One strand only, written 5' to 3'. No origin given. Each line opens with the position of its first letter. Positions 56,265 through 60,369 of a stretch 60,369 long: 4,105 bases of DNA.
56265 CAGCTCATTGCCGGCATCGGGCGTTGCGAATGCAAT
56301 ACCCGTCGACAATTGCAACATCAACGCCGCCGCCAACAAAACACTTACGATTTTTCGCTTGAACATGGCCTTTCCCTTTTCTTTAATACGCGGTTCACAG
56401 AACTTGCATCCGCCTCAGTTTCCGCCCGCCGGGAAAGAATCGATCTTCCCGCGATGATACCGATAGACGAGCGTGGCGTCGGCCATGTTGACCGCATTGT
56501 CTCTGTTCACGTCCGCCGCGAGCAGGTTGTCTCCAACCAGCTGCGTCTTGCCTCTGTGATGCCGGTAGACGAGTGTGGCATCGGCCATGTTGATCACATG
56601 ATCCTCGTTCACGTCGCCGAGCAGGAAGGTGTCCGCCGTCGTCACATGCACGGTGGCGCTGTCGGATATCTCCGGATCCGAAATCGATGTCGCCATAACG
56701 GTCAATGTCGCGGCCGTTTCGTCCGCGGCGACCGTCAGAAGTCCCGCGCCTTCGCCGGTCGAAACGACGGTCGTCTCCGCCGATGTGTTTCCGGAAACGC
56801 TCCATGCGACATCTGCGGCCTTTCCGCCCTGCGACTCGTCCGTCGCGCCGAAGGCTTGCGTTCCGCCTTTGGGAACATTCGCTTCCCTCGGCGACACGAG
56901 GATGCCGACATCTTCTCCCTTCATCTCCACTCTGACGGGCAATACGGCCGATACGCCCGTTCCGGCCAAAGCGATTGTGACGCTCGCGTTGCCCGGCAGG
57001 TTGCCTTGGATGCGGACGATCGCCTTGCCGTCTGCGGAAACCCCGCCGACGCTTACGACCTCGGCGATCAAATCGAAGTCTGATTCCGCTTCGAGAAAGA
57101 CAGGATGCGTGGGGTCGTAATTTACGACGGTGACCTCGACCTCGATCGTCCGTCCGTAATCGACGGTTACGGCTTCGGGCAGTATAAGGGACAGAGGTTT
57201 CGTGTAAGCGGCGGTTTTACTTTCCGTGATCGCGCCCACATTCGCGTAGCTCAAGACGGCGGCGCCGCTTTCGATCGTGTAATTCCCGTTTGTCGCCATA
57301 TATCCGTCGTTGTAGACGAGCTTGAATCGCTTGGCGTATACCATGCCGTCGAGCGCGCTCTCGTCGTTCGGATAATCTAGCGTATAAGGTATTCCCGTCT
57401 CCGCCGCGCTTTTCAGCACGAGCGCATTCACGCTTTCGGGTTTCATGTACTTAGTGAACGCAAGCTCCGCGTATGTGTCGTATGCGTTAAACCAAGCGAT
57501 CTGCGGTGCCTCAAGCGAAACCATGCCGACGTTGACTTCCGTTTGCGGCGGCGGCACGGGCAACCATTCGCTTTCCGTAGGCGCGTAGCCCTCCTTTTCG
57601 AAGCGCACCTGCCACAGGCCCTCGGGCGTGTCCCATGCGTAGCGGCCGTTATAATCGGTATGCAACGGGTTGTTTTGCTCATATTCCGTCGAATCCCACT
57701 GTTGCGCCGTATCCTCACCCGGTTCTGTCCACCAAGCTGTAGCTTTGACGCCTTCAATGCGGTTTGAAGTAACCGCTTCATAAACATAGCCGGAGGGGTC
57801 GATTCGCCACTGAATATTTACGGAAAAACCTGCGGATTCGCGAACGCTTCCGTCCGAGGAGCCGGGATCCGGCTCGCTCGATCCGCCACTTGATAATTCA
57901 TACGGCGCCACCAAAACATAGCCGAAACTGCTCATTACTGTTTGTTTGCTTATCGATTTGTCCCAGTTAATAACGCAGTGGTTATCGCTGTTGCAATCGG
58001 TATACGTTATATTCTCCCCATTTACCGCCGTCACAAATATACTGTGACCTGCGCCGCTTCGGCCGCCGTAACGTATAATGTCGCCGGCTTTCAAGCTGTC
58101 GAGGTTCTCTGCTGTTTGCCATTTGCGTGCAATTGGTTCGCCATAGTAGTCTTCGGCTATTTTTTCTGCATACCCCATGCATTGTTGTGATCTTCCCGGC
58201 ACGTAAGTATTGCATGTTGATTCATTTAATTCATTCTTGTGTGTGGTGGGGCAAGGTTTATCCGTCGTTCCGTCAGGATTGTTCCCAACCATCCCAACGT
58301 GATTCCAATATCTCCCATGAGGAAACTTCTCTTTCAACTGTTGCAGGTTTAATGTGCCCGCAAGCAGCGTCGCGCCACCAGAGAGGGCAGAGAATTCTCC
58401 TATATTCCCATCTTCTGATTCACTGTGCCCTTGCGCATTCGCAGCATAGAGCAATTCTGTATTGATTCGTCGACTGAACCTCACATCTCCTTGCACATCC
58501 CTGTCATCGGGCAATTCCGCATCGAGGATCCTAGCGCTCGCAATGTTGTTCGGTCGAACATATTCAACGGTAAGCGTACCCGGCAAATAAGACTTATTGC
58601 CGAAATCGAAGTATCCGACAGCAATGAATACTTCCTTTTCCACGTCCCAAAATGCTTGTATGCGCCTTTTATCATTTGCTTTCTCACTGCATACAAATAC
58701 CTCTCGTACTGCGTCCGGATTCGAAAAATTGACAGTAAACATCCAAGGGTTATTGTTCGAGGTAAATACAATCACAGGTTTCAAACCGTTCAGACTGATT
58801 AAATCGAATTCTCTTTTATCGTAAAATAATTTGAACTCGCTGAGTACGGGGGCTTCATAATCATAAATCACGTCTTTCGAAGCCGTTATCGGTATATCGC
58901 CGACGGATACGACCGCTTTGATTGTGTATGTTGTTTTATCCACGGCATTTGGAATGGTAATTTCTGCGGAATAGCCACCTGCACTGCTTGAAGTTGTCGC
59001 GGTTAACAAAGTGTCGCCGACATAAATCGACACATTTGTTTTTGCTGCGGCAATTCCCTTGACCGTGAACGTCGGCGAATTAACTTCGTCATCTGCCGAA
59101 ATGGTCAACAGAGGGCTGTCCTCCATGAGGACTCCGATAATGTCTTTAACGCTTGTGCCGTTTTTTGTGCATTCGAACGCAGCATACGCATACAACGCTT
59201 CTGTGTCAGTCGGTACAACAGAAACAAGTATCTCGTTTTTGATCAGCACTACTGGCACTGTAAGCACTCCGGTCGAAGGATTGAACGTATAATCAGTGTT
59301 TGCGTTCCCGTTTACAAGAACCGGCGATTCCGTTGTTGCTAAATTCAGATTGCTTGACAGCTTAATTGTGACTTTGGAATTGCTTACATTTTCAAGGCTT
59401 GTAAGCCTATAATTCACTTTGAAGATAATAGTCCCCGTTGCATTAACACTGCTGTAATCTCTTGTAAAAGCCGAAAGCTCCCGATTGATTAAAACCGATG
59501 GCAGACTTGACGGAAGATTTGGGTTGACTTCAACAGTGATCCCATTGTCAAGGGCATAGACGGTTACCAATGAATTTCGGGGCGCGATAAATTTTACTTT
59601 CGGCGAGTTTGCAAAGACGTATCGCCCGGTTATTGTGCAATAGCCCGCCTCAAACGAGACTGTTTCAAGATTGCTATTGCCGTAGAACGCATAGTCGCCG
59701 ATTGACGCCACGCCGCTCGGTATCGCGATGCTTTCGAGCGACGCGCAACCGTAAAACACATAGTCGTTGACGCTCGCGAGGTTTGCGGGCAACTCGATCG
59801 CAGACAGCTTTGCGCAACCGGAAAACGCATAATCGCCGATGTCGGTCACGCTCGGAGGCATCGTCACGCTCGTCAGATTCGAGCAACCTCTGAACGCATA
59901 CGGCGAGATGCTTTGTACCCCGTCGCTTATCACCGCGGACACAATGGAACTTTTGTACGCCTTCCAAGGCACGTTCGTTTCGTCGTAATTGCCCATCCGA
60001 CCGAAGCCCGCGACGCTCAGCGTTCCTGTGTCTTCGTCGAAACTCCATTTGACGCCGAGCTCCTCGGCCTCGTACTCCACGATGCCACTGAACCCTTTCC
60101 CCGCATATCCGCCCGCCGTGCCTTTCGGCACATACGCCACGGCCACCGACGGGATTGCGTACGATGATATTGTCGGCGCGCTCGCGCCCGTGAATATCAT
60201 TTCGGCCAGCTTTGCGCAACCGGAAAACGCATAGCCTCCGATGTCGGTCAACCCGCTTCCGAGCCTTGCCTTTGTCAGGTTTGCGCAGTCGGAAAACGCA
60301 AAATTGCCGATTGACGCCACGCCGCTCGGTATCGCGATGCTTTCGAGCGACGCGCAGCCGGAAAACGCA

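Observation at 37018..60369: Non-cellulolytic cohesin-dockerin-SLH surface-display locus with giant adhesin-like cargo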

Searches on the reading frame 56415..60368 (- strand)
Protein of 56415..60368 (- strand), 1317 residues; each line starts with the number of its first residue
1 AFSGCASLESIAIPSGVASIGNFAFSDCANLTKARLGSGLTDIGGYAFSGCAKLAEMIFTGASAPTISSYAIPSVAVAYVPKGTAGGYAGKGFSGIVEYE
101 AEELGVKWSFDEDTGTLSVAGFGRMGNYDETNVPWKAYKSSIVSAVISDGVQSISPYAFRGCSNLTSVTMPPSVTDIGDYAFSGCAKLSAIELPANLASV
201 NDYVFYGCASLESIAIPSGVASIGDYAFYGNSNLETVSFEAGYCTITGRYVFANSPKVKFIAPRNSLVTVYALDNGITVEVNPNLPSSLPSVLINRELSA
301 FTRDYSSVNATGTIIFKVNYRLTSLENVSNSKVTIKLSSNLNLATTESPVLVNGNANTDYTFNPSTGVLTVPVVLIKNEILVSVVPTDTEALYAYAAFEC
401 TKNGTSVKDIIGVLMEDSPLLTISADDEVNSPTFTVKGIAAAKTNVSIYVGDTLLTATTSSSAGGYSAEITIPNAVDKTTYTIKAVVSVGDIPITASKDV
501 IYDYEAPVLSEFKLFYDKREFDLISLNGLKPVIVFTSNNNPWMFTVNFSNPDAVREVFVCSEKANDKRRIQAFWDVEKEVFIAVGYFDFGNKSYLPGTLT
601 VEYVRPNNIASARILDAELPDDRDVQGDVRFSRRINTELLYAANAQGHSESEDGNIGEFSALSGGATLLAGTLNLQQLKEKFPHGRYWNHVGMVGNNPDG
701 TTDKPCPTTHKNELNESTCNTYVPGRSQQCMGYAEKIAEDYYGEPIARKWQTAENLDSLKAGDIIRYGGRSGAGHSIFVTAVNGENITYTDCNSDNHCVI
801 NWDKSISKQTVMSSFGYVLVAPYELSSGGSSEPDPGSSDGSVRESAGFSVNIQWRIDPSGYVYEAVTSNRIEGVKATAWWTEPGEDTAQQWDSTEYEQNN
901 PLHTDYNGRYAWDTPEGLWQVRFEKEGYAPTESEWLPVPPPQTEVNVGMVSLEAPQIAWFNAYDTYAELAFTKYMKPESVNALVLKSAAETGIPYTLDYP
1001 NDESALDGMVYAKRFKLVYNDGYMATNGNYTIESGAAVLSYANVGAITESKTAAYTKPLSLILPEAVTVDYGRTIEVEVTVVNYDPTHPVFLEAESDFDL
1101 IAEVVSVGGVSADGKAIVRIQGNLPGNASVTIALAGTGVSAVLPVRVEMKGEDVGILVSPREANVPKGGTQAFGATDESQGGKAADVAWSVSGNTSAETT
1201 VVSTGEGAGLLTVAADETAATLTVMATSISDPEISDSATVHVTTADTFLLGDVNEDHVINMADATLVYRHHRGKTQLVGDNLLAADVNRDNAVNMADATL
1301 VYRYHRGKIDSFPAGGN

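Call 4: search_protein_families(library=pfam, proteins=[window:56415-60320:-], max_evalue=0.01)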
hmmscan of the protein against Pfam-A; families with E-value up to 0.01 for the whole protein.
window:56415-60320:- (1301 aa): 4 families
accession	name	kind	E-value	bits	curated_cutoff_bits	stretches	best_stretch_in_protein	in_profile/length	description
PF13306.12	LRR_5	-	4.9e-42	143.3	27.7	2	122-242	9-126/127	BspA type Leucine rich repeat region (6 copies)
PF00404.24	Dockerin_1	-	1e-11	45.3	22.9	1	1234-1288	1-55/57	Dockerin type I domain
PF13855.12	LRR_8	-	5.7e-05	23.2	27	0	158-198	13-54/61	Leucine rich repeat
PF05257.22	CHAP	-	0.0057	17.6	26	1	711-777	7-81/81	CHAP domain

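Call 40: search_solved_structures(query=window:56415-60368:-, max_evalue=0.1)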
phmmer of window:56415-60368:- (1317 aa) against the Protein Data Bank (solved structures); distinct sequences matched with E-value up to 0.1: 34.
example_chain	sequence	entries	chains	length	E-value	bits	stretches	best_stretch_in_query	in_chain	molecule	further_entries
4fs7_A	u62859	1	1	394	6.7e-45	156.3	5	107-231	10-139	Uncharacterized protein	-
4gt6_A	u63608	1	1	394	7.9e-33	116.3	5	146-230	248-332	Cell surface protein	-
4h09_A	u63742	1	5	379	2.1e-32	114.9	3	113-261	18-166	Hypothetical leucine rich repeat protein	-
6mlx_A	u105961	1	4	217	9.6e-22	79.6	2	151-226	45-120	Leucine-rich repeat protein TpLRR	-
4fdw_A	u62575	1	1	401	2.4e-12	48.5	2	165-236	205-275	leucine rich hypothetical protein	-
4fd0_A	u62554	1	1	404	1e-11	46.4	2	165-236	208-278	Leucine rich hypothetical protein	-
4cp6_A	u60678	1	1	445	1.2e-10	42.8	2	152-238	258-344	CHOLINE BINDING PROTEIN PCPA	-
4oju_A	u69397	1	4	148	1e-09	39.8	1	153-240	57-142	hypothetical leucine rich repeat protein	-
3sb4_A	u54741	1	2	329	6.6e-07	30.4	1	29-231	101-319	Hypothetical leucine rich repeat protein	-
8ajy_B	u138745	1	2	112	5.7e-06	27.4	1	1241-1305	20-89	Dockerin from ScaH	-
8x39_A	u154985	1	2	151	1.8e-05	25.7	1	1248-1316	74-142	Serine protease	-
8x3a_A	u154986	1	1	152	1.8e-05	25.7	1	1248-1316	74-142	Serine protease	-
2ccl_B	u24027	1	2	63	0.00015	22.7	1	1248-1304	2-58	ENDO-1,4-BETA-XYLANASE Y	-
4fl4_A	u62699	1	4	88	0.0002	22.2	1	1250-1313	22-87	Glycoside hydrolase family 9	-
1daq_A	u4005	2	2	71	0.00046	21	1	1247-1314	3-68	ENDOGLUCANASE SS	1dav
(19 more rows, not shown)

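Call 77: search_protein_families(library=ncbifam, proteins=[window:56415-60368:-], max_evalue=0.01)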
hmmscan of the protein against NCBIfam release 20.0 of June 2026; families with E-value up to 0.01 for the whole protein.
window:56415-60368:- (1317 aa): 2 families
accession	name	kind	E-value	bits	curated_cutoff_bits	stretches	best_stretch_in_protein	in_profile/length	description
NF047961.1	adhesin_HupY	equivalog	9.8e-17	60.3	1250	2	142-253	188-297/978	leucine-rich repeat adhesin HupY/LrrG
NF049990.1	CellobisidaseCelK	equivalog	1.1e-05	23.9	1700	1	1243-1311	822-888/889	cellulose 1,4-beta-cellobiosidase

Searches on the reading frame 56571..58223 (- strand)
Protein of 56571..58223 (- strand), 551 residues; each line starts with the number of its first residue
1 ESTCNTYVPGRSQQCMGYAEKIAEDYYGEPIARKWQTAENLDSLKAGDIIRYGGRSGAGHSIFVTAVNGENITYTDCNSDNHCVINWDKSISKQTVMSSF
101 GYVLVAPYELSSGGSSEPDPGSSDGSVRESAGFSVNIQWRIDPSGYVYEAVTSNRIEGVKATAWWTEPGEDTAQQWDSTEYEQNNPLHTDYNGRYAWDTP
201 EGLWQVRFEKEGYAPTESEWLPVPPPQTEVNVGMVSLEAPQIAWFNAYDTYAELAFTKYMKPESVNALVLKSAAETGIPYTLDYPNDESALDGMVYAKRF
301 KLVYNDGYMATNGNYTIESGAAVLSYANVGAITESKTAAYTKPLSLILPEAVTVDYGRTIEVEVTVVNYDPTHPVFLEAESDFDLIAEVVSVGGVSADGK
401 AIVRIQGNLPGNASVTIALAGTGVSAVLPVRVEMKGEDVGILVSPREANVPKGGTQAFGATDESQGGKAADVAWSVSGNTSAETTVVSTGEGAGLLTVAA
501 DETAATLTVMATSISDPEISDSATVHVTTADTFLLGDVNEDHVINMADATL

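Call 46: search_protein_families(library=pfam, proteins=[window:56571-58223:-], max_evalue=1)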
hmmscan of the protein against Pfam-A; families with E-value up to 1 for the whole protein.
seq(551 aa): 5 families
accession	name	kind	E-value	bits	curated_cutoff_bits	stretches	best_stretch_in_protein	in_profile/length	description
PF05257.22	CHAP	-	0.0022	18.9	26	1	12-78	7-81/81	CHAP domain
PF02368.24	Big_2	-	0.0063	16.9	22.8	1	442-499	6-57/79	Bacterial Ig-like domain (group 2)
PF13620.12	CarboxypepD_reg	-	0.008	16.9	32.3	1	184-230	29-77/82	Carboxypeptidase regulatory-like domain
PF15802.11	DCAF17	-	0.26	10.4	27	1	356-419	374-437/474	DDB1- and CUL4-associated factor 17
PF00404.24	Dockerin_1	-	0.3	11.8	22.9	1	535-551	1-17/57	Dockerin type I domain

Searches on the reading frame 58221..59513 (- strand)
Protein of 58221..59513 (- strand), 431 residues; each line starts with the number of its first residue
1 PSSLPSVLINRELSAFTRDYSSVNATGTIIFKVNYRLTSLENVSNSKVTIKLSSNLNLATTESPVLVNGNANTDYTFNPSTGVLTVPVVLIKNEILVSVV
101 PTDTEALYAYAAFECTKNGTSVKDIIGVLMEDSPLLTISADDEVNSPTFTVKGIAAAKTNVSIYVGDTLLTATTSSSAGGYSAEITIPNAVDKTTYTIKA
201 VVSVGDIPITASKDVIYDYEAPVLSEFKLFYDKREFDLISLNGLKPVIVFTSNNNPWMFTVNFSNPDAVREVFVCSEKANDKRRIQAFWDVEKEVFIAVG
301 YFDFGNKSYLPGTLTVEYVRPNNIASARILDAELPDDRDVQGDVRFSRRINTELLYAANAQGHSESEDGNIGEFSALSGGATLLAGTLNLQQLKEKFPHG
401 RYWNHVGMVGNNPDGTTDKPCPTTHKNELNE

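Call 46: search_protein_families(library=pfam, proteins=[window:58221-59513:-], max_evalue=1)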
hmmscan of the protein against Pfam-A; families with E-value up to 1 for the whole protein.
seq(431 aa): 3 families
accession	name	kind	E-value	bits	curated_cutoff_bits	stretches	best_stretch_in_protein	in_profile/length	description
PF19077.6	Big_13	-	0.017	16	27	1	144-202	26-83/102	Bacterial Ig-like domain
PF09049.15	SNN_transmemb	-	0.07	13.7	25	1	77-91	5-19/32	Stannin transmembrane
PF22839.2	DUF7015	-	0.87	10.3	35.2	1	38-86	34-81/100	Domain of unknown function (DUF7015)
